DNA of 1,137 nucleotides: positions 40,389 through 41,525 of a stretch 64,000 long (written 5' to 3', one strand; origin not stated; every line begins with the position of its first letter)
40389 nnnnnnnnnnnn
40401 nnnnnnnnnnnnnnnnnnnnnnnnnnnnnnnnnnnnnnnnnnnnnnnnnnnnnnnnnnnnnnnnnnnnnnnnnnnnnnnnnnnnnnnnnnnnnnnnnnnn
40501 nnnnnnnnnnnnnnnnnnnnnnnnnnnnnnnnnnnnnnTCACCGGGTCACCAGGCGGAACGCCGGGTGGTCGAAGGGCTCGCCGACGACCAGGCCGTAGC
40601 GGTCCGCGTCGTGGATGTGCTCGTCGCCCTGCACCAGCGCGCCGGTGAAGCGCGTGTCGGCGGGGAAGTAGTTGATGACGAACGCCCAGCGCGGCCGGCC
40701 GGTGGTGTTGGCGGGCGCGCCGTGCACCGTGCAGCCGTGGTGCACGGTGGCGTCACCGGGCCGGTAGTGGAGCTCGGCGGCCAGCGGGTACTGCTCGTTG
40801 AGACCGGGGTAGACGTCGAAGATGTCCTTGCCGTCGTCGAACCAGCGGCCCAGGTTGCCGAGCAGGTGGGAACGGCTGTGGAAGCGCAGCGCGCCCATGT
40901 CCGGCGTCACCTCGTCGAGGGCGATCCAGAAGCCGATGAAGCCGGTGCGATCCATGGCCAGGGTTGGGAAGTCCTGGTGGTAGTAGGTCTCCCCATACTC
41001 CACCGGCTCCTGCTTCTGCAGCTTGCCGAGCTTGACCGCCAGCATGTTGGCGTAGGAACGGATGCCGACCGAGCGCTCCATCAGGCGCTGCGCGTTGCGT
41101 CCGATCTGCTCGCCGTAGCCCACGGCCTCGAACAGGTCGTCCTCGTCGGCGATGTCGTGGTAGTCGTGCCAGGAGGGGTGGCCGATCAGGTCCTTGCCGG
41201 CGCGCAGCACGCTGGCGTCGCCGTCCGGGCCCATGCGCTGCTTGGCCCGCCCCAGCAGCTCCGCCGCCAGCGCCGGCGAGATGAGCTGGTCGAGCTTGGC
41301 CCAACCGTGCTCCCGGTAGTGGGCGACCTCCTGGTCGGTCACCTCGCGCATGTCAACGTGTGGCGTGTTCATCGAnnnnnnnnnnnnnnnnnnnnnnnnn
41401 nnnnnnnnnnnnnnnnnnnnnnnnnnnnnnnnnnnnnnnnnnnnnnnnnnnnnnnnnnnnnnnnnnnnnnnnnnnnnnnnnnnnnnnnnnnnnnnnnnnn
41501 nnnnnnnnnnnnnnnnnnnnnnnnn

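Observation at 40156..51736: Twelve-gene minus-strand catabolic operon ending in PhyH-CMD, preceded by a GntR regulator and a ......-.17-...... promoter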

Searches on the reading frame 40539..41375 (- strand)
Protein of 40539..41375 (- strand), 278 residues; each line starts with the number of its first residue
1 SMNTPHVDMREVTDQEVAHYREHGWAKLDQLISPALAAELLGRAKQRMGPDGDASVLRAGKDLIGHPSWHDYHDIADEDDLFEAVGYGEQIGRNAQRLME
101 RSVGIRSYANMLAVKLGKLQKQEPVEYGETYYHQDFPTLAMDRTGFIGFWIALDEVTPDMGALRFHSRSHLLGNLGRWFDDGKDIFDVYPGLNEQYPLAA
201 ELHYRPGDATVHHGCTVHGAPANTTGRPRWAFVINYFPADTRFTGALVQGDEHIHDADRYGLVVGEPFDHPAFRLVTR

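Call 5: search_protein_families(library=pfam, proteins=[window:40539-41375:-], max_evalue=0.01)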
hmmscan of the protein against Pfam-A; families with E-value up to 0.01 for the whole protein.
window:40539-41375:- (278 aa): 1 family
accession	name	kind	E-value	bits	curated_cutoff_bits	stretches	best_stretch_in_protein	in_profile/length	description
PF05721.19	PhyH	-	8.3e-17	62.6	22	1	20-229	1-211/213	Phytanoyl-CoA dioxygenase (PhyH)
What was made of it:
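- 40539..41372 (-): PhyH-family Fe(II)/2-oxoglutarate dioxygenase (277 aa). PF05721 62.6 bits (call 5).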

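Call 8: search_protein_families(library=ncbifam, proteins=[window:40539-41375:-], max_evalue=0.001)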
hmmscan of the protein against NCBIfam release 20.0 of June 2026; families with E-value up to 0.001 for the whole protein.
window:40539-41375:- (278 aa): 0 families

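Call 11: find_homologous_proteins(query=window:40539-41375:-, max_evalue=1e-10)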
Query window:40539-41375:- (278 aa): 230 proteins with E <= 1e-10 among 1457 candidates; the best 120 are listed.
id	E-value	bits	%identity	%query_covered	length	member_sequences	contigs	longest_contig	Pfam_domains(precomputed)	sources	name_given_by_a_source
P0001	1.4e-175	601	92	99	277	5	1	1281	PF05721.20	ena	-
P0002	2.1e-144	499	78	99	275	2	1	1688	PF05721.20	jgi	jgi:hypothetical protein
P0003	2.5e-131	456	71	96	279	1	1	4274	PF05721.20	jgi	jgi:hypothetical protein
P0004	3.3e-128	445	70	99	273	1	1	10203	PF05721.20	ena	-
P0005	3.4e-124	432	68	99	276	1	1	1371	PF05721.20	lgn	-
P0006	3.7e-123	429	67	99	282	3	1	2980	PF05721.20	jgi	jgi:hypothetical protein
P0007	3.2e-121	422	68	96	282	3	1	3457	PF05721.20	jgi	jgi:hypothetical protein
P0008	4.1e-119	416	66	97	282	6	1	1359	PF05721.20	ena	-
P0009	1.9e-114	400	64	99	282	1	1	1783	PF05721.20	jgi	jgi:Phytanoyl-CoA dioxygenase (PhyH)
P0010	2.4e-107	377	63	95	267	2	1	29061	PF05721.20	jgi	jgi:hypothetical protein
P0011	4.3e-97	343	57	99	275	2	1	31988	PF05721.20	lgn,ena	-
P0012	4.0e-93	330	56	97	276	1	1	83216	PF05721.20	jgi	jgi:Phytanoyl-CoA dioxygenase (PhyH)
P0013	2.5e-92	328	54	97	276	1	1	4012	PF05721.20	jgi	-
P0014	1.5e-90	322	54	97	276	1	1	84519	PF05721.20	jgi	jgi:Phytanoyl-CoA dioxygenase (PhyH)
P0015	7.0e-88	313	54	96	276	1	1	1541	PF05721.20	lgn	-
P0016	3.9e-87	311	55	99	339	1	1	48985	PF05721.20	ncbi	-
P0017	1.4e-75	273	49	96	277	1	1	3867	PF05721.20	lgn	-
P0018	4.1e-75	271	50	95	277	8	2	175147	PF05721.20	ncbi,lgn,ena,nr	ncbi:MAG: phytanoyl-CoA dioxygenase family protein [Spirochaetaceae bacterium]|nr:phytanoyl-CoA diox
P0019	1.2e-72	263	49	97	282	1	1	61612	PF05721.20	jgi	jgi:hypothetical protein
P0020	5.1e-71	258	47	97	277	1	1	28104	PF05721.20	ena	-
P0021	7.0e-71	257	50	99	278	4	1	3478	PF05721.20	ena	-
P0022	1.7e-70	256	48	99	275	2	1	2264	PF05721.20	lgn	-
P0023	3.2e-70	255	48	97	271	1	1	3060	PF05721.20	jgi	jgi:hypothetical protein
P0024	1.6e-68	249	48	96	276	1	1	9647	PF05721.20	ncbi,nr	ncbi:MAG TPA: phytanoyl-CoA dioxygenase family protein [Acidimicrobiales bacterium]|nr:phytanoyl-CoA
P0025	5.9e-68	248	50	94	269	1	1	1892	PF05721.20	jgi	jgi:hypothetical protein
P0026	5.8e-67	244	45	95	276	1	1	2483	PF05721.20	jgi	-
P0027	6.5e-67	244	46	95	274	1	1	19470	PF05721.20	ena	-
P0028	1.2e-66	243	51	86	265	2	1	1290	PF05721.20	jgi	jgi:Phytanoyl-CoA dioxygenase (PhyH)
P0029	5.0e-66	241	50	86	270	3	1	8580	PF05721.20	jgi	jgi:ectoine hydroxylase-related dioxygenase (phytanoyl-CoA dioxygenase family)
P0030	1.2e-65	240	48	88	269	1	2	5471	PF05721.20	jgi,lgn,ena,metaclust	metaclust:\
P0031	5.4e-65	238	49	88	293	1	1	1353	PF05721.20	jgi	jgi:ectoine hydroxylase-related dioxygenase (phytanoyl-CoA dioxygenase family)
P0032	2.8e-64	236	44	96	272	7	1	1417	PF05721.20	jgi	jgi:ectoine hydroxylase-related dioxygenase (phytanoyl-CoA dioxygenase family)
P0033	5.2e-64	235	48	86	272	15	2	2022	PF05721.20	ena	-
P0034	5.5e-64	235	62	60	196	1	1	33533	PF05721.20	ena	-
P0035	1.3e-63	233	47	97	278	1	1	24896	PF05721.20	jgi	jgi:hypothetical protein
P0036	2.0e-63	233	45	94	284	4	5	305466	PF05721.20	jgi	jgi:Phytanoyl-CoA dioxygenase (PhyH)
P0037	2.1e-63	233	47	94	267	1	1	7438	PF05721.20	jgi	jgi:hypothetical protein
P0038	2.3e-63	233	45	96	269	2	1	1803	PF05721.20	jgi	jgi:hypothetical protein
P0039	2.4e-63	232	49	88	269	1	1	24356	PF05721.20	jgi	jgi:ectoine hydroxylase-related dioxygenase (phytanoyl-CoA dioxygenase family)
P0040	3.6e-63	232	46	91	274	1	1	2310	PF05721.20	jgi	-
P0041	4.5e-63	232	50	86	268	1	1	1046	PF05721.20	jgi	jgi:Phytanoyl-CoA dioxygenase (PhyH)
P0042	1.2e-62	230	43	97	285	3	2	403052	PF05721.20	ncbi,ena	-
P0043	1.5e-62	230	44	96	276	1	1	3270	PF05721.20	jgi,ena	-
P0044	2.2e-62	229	50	86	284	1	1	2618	PF05721.20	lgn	-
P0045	5.5e-62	228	47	97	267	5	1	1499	PF05721.20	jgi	-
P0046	9.4e-62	227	45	98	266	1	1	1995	PF05721.20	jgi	jgi:ectoine hydroxylase-related dioxygenase (phytanoyl-CoA dioxygenase family)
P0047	1.2e-61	227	44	98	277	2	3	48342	PF05721.20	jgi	jgi:ectoine hydroxylase-related dioxygenase (phytanoyl-CoA dioxygenase family)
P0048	4.9e-61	225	48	86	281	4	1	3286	PF05721.20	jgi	jgi:Phytanoyl-CoA dioxygenase (PhyH)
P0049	9.9e-61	224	46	95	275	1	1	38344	PF05721.20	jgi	jgi:ectoine hydroxylase-related dioxygenase (phytanoyl-CoA dioxygenase family)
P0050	2.1e-60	223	44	97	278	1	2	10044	PF05721.20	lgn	-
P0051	3.6e-60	222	46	99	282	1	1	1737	PF05721.20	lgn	-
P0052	7.5e-60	221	45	96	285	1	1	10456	PF05721.20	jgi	jgi:ectoine hydroxylase-related dioxygenase (phytanoyl-CoA dioxygenase family)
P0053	1.1e-59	220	44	97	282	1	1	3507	PF05721.20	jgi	jgi:Phytanoyl-CoA dioxygenase (PhyH)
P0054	1.2e-59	220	42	95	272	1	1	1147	PF05721.20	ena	-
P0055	3.3e-58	216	46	86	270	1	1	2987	PF05721.20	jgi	jgi:hypothetical protein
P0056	3.8e-57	212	43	96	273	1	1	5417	PF05721.20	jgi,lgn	jgi:ectoine hydroxylase-related dioxygenase (phytanoyl-CoA dioxygenase family)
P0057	4.1e-57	212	43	97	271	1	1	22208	PF05721.20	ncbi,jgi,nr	ncbi:MAG: phytanoyl-CoA dioxygenase [Phenylobacterium sp.]|jgi:hypothetical protein|nr:phytanoyl-CoA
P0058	4.4e-57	212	43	94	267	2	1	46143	PF05721.20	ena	-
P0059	1.0e-56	211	42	97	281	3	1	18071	PF05721.20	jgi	jgi:Phytanoyl-CoA dioxygenase (PhyH)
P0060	1.4e-56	210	46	86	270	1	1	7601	PF05721.20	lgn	-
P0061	2.8e-56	209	42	99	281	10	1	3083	PF05721.20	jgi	jgi:hypothetical protein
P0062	3.2e-56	209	40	99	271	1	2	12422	PF05721.20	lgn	-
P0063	4.8e-56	208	42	97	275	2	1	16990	PF05721.20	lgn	-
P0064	1.4e-55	207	41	99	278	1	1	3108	PF05721.20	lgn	-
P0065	1.7e-55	207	41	96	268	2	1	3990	PF05721.20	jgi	jgi:hypothetical protein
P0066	9.4e-55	204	42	97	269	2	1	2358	PF05721.20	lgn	-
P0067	1.4e-54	204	41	99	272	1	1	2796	PF05721.20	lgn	-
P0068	1.4e-54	204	42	97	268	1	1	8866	PF05721.20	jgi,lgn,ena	-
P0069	1.3e-53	200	42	96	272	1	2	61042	PF05721.20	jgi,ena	jgi:hypothetical protein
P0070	1.8e-53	200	40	97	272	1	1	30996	PF05721.20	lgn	-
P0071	2.6e-53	200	42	97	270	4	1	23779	PF05721.20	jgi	jgi:hypothetical protein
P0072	4.1e-53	199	40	97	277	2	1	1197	PF05721.20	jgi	jgi:ectoine hydroxylase-related dioxygenase (phytanoyl-CoA dioxygenase family)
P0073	4.9e-53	199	42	96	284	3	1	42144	PF05721.20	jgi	-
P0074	9.9e-53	198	41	99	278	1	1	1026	PF05721.20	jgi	jgi:hypothetical protein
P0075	1.2e-52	197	40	99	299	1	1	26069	PF05721.20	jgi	jgi:ectoine hydroxylase-related dioxygenase (phytanoyl-CoA dioxygenase family)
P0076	1.7e-52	197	45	85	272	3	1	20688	PF05721.20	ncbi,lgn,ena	-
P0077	1.9e-52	197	42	97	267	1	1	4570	PF05721.20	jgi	jgi:hypothetical protein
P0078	4.3e-52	196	43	97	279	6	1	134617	PF05721.20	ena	-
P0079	5.0e-52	195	40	97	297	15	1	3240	PF05721.20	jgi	jgi:ectoine hydroxylase-related dioxygenase (phytanoyl-CoA dioxygenase family)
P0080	5.4e-52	195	43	96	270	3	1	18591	PF05721.20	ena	-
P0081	5.8e-52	195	40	97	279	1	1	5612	PF05721.20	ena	-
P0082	1.2e-51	194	40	96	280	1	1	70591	PF05721.20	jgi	jgi:ectoine hydroxylase-related dioxygenase (phytanoyl-CoA dioxygenase family)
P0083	1.3e-51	194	44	96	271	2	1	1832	PF05721.20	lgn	-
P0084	2.2e-51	193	39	97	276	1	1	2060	PF05721.20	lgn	-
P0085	2.4e-51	193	44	85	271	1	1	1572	PF05721.20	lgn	-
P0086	2.8e-51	193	42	96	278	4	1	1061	PF05721.20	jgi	jgi:hypothetical protein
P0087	9.6e-51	191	42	96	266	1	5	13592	PF05721.20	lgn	-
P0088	9.8e-51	191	40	99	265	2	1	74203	PF05721.20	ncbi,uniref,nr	ncbi:hypothetical protein Acsp03_61360 [Actinomadura sp. NBRC 104412]|uniref:phytanoyl-CoA dioxygena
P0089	1.1e-50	191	43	97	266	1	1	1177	PF05721.20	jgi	jgi:hypothetical protein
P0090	1.7e-50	190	39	95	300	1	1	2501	PF05721.20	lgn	-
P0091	2.3e-50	190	40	96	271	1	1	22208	PF05721.20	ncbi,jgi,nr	ncbi:MAG: phytanoyl-CoA dioxygenase [Phenylobacterium sp.]|jgi:hypothetical protein|nr:phytanoyl-CoA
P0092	4.1e-50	189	41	88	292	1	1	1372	PF05721.20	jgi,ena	-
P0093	4.6e-50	189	39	94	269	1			PF05721.20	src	-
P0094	5.4e-50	189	43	85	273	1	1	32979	PF05721.20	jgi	jgi:ectoine hydroxylase-related dioxygenase (phytanoyl-CoA dioxygenase family)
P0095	5.9e-50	189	45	97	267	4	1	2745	PF05721.20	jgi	jgi:hypothetical protein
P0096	8.2e-50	188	41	96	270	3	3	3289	PF05721.20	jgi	jgi:ectoine hydroxylase-related dioxygenase (phytanoyl-CoA dioxygenase family)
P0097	3.0e-49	186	42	95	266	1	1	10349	PF05721.20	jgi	jgi:hypothetical protein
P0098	1.2e-48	184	39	96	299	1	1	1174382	PF05721.20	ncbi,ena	-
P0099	1.4e-48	184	43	86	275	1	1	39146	PF05721.20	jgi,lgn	-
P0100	1.5e-48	184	42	97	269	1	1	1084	PF05721.20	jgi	jgi:hypothetical protein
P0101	4.0e-48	182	39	97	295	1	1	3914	PF05721.20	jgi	jgi:hypothetical protein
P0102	4.8e-48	182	46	86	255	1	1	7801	PF05721.20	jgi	jgi:hypothetical protein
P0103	7.3e-48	182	40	96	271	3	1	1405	PF05721.20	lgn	-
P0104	1.9e-46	177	38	96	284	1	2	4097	PF05721.20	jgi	jgi:Phytanoyl-CoA dioxygenase (PhyH)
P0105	2.1e-46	177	41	97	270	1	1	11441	PF05721.20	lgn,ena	-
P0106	2.6e-46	177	42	97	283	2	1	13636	PF05721.20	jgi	jgi:hypothetical protein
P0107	3.2e-46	176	41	87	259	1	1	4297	PF05721.20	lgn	-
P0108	5.5e-46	175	41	87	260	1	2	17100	PF05721.20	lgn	-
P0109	5.7e-46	175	42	87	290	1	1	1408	PF05721.20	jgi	jgi:hypothetical protein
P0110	1.1e-45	174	43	84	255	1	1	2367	PF05721.20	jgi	jgi:hypothetical protein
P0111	1.5e-45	174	42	96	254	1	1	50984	PF05721.20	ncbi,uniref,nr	ncbi:phytanoyl-CoA dioxygenase family protein [Bailinhaonella thermotolerans]|uniref:Phytanoyl-CoA d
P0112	1.8e-45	174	42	88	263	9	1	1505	PF05721.20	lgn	-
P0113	1.9e-45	174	38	97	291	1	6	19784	PF05721.20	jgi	jgi:Phytanoyl-CoA dioxygenase (PhyH)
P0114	2.1e-45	174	37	99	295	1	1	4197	PF05721.20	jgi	jgi:hypothetical protein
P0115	3.1e-45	173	38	99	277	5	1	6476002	PF05721.20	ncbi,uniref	ncbi:phytanoyl-CoA dioxygenase family protein [Sphaerimonospora sp. CA-214678]|uniref:phytanoyl-CoA 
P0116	4.8e-45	172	41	86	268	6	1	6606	PF05721.20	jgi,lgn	-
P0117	5.1e-45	172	40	96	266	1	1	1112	PF05721.20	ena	-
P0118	5.5e-45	172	41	95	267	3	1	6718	PF05721.20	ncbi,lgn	-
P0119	6.8e-45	172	42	96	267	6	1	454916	PF05721.20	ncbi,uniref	ncbi:phytanoyl-CoA dioxygenase family protein [Actinomadura sp. NPDC047616]|uniref:phytanoyl-CoA dio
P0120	7.1e-45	172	41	97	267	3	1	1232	PF05721.20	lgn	-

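Call 13: find_encoding_contigs(protein=P0010, flank=10000, max_places=2)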
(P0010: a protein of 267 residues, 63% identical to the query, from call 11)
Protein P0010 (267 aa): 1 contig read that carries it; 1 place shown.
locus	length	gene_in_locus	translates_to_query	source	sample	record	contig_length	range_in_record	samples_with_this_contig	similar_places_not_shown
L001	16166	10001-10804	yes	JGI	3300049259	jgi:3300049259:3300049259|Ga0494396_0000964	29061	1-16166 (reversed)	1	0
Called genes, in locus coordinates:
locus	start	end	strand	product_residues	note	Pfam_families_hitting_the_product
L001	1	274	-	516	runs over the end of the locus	-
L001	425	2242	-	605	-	PF00756:Esterase (faint), PF02129:Peptidase_S15 (weak), PF05448:AXE1 (faint), PF01738:DLH, PF12146:Hydrolase_4 (faint), PF20434:BD-FAE, PF00326:Peptidase_S9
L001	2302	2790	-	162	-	-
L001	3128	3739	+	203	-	PF00392:GntR, PF07729:FCD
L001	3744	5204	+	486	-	PF02629:CoA_binding, PF13380:CoA_binding_2, PF13607:Succ_CoA_lig, PF19045:Ligase_CoA_2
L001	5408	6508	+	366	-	PF13433:Peripla_BP_5, PF13458:Peripla_BP_6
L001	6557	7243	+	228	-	PF00005:ABC_tran, PF13304:AAA_21 (faint)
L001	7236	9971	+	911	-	PF02653:BPD_transp_2, PF00005:ABC_tran, PF13304:AAA_21 (weak), PF12399:BCA_ABC_TP_C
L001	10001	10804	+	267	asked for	PF05721:PhyH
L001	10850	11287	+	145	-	PF02627:CMD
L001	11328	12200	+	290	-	PF01557:FAA_hydrolase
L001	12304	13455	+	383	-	PF02771:Acyl-CoA_dh_N, PF02770:Acyl-CoA_dh_M, PF00441:Acyl-CoA_dh_1 (weak)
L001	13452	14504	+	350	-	PF00441:Acyl-CoA_dh_1, PF08028:Acyl-CoA_dh_2 (weak)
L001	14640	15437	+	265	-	PF00378:ECH_1, PF16113:ECH_2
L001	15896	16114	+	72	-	PF24254:DUF7455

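Call 14: find_encoding_contigs(protein=P0012, flank=10000, max_places=2)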
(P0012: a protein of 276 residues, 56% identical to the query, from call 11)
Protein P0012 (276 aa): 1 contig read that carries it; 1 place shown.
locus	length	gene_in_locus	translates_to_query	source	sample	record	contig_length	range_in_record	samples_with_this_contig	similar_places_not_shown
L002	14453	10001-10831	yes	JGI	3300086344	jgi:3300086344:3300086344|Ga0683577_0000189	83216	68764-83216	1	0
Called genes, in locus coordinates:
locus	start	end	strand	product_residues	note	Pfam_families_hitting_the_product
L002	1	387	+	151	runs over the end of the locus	PF13577:SnoaL_4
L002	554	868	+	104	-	PF03992:ABM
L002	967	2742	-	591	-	PF02776:TPP_enzyme_N, PF00205:TPP_enzyme_M, PF02775:TPP_enzyme_C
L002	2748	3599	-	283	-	PF00378:ECH_1, PF16113:ECH_2, PF00378:ECH_1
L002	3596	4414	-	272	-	PF00392:GntR, PF07729:FCD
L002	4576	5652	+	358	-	PF00108:Thiolase_N, PF00109:ketoacyl-synt (weak), PF02803:Thiolase_C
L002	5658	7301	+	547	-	PF00501:AMP-binding, PF13193:AMP-binding_C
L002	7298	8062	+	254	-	PF00378:ECH_1, PF16113:ECH_2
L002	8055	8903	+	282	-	PF01144:CoA_trans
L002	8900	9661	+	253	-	-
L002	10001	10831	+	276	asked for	PF05721:PhyH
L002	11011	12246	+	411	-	PF13433:Peripla_BP_5, PF13458:Peripla_BP_6, PF01094:ANF_receptor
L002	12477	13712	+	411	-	PF07690:MFS_1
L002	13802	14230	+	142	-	-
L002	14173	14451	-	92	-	?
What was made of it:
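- On Phytanoyl-CoA 2-hydroxylase-type alpha-oxidation: One is present only in L002 (call 14).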

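Call 15: find_encoding_contigs(protein=P0016, flank=10000, max_places=2)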
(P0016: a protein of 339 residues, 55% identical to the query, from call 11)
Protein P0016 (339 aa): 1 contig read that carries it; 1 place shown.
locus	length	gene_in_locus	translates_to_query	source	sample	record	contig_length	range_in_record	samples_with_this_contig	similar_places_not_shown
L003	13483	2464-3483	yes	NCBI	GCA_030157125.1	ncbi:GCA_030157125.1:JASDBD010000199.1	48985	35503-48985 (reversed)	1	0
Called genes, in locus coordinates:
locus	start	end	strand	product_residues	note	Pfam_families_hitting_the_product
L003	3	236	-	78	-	?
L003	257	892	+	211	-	-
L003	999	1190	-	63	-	-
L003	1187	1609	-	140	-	PF07690:MFS_1 (weak)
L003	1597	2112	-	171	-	-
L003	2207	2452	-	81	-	-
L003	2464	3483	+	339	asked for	PF05721:PhyH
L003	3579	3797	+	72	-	-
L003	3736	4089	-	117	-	PF13577:SnoaL_4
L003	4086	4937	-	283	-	PF00378:ECH_1, PF16113:ECH_2 (weak)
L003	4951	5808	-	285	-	PF08450:SGL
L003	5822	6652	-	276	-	PF03328:HpcH_HpaI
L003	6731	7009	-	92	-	PF13924:Lipocalin_5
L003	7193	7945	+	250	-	PF04199:Cyclase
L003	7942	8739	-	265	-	PF09339:HTH_IclR, PF12802:MarR_2 (weak), PF01978:TrmB (faint), PF01614:IclR_C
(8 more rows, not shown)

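Call 18: find_related_loci(query=A1, collection=genome_contigs, flank=10000)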
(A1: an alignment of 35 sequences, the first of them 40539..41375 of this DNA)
Query A1 (278 aa) in genome_contigs; peptide patterns used: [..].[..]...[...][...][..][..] (x = any residue, [..] = any of these).
71 stretches matched a pattern; 53 encode a relative of the query (tblastn E <= 1e-3); 53 distinct loci.
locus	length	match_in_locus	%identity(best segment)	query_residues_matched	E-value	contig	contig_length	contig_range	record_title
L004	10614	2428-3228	65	9-276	7e-116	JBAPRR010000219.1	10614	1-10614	MAG: Acidimicrobiales bacterium isolate MFD01230_ilm_asm_bin12 k127_334675, whole genome shotgun sequence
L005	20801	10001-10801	50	9-273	2e-78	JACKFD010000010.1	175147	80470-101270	MAG: Spirochaetaceae bacterium isolate HK-STAS-MYXO-51 HK-STAS-MYXO-51_10, whole genome shotgun sequence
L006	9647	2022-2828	48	9-276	1e-72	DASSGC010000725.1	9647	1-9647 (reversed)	MAG TPA_asm: Acidimicrobiales bacterium isolate SMAG_U1022 k141_1172617, whole genome shotgun sequence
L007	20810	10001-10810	44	9-277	8e-68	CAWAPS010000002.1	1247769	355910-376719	MAG: uncultured Actinomycetota bacterium isolate MFD04463.bin.1.210 genome assembly, contig: contig_10660, whole genome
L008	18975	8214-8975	44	9-276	8e-66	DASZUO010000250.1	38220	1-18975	MAG TPA_asm: Amycolatopsis sp. isolate SMAG_U6107 k141_82386, whole genome shotgun sequence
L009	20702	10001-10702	46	9-247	1e-62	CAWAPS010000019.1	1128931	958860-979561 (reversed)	MAG: uncultured Actinomycetota bacterium isolate MFD04463.bin.1.210 genome assembly, contig: contig_4652, whole genome s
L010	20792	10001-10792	41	4-276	5e-62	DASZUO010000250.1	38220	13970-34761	MAG TPA_asm: Amycolatopsis sp. isolate SMAG_U6107 k141_82386, whole genome shotgun sequence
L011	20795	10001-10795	42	9-276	6e-58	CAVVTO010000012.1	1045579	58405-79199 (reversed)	MAG: uncultured Solirubrobacterales bacterium isolate MFD04434.bin.1.109 genome assembly, contig: contig_3835, whole gen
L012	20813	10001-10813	43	7-276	8e-58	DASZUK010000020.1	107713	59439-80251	MAG TPA_asm: Acidimicrobiales bacterium isolate SMAG_U6102 k141_190036, whole genome shotgun sequence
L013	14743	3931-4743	42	7-276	3e-57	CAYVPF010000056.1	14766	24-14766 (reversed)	MAG TPA_asm: uncultured Acidimicrobiaceae bacterium isolate binchicken_co241_384 genome assembly, contig: NODE_3953_leng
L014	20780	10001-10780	43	8-277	1e-56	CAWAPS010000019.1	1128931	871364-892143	MAG: uncultured Actinomycetota bacterium isolate MFD04463.bin.1.210 genome assembly, contig: contig_4652, whole genome s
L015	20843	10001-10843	39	9-276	3e-54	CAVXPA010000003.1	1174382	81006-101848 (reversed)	MAG: uncultured Solirubrobacterales bacterium isolate MFD00731.bin.2.60 genome assembly, contig: contig_25572, whole gen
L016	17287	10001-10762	43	7-276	1e-56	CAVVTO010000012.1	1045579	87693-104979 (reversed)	MAG: uncultured Solirubrobacterales bacterium isolate MFD04434.bin.1.109 genome assembly, contig: contig_3835, whole gen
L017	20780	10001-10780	40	6-276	5e-50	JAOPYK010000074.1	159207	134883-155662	MAG: Streptosporangiaceae bacterium isolate RYN_225 scaffold_1142143, whole genome shotgun sequence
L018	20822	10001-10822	38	8-276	4e-50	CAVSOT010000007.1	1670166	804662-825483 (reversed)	MAG: uncultured Acidimicrobiaceae bacterium isolate MFD04463.bin.2.232 genome assembly, contig: contig_3850, whole genom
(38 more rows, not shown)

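Call 21: search_solved_structures(query=window:40539-41375:-, max_evalue=0.01)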
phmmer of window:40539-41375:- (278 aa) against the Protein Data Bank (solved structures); distinct sequences matched with E-value up to 0.01: 6.
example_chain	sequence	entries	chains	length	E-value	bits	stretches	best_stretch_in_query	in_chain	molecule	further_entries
5epa_A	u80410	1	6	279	1.2e-09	41.4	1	112-276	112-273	SnoK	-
5ep9_A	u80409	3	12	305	2.2e-06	30.6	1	130-243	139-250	SnoN,Epimerase SnoN | SnoN,SnoN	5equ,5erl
6zyk_A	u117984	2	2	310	6.9e-05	25.7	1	131-238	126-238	Monooxygenase | Uncharacterized protein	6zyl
9c9n_A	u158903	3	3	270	0.00025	23.9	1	122-241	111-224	Fe/2-OG dependent dioxygenase MysH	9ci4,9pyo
9pze_A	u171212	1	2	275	0.00026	23.8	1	122-241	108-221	Fe/2-OG dependent dioxygenase MysH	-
4xab_A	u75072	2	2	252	0.0003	23.6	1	124-240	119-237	EvdO2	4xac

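Call 24: find_related_loci(query=window:40539-41375:-, collection=metagenome_contigs, flank=10000)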
Query window:40539-41375:- (278 aa) in metagenome_contigs; peptide patterns used: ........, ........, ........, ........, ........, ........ (x = any residue, [..] = any of these).
24 stretches matched a pattern, but none encodes a relative of the query by tblastn (E <= 1e-3).
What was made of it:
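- Tried and rejected: A metagenome scan with the single PhyH protein found nothing (call 24).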
